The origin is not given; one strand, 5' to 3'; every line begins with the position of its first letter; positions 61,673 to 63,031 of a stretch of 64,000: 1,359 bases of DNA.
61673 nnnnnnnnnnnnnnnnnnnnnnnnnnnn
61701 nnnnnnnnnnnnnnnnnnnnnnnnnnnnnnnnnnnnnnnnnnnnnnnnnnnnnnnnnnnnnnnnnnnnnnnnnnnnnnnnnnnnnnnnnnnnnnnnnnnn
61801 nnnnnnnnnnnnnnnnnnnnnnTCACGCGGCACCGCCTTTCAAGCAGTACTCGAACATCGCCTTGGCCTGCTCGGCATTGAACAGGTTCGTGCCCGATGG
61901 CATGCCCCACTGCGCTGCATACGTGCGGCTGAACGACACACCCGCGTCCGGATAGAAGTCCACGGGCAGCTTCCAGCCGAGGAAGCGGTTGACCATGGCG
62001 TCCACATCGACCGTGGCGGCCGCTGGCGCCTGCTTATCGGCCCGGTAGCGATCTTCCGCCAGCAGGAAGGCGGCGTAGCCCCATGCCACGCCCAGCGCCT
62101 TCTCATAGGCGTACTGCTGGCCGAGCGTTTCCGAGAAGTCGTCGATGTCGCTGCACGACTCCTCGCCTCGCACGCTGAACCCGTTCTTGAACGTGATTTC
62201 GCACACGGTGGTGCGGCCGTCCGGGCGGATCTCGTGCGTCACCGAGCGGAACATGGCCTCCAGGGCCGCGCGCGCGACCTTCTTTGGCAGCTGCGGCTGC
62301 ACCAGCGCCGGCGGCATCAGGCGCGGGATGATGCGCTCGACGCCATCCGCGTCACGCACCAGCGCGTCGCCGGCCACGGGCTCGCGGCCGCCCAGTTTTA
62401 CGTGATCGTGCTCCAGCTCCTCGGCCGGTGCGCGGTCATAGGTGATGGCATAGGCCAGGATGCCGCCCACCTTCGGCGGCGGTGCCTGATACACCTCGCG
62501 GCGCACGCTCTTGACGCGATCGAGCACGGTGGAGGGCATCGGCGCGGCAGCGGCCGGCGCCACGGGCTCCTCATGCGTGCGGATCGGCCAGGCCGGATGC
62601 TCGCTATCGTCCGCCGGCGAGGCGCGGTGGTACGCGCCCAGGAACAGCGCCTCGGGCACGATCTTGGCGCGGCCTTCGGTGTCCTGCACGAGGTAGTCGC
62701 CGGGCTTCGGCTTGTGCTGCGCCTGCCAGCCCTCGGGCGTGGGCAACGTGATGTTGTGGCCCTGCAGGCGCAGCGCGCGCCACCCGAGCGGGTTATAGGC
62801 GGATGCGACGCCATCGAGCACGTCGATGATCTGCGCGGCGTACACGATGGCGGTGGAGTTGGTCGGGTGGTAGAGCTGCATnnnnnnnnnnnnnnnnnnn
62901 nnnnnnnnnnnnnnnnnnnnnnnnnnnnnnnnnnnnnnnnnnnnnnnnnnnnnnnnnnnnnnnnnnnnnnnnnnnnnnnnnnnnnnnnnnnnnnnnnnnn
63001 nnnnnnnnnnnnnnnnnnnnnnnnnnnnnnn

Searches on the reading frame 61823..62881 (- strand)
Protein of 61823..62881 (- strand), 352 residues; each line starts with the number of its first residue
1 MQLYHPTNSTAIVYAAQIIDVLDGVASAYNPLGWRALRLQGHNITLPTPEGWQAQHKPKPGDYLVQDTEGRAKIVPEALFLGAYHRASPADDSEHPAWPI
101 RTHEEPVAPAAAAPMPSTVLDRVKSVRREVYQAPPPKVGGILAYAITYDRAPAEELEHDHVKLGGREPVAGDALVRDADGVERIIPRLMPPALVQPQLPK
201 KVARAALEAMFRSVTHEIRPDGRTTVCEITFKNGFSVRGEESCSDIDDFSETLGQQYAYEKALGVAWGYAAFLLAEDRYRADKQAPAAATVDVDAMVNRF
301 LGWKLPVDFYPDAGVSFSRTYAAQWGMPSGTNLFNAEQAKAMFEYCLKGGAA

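Call 88: find_encoding_contigs(protein=window:61823-62881:-, flank=10000, max_places=1)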
Protein window:61823-62881:- (352 aa): 3 contigs read that carry it; 1 place shown.
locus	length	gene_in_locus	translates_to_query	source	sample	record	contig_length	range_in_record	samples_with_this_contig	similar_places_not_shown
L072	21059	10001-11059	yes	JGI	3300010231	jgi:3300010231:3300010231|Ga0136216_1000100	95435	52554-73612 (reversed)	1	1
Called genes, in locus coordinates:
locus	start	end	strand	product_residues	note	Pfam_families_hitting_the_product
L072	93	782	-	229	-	-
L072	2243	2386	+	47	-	-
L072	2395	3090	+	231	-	PF10979:DUF2786, PF23771:DUF7168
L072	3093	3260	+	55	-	-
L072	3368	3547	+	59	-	-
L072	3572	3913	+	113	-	-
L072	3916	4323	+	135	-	-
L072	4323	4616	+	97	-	-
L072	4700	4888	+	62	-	PF23768:DUF7167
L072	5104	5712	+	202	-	-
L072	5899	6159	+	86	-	-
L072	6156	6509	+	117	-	-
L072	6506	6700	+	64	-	-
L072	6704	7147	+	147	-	PF01844:HNH (faint)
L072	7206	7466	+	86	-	PF24043:DUF7352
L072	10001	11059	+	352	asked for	PF13876:Phage_gp49_66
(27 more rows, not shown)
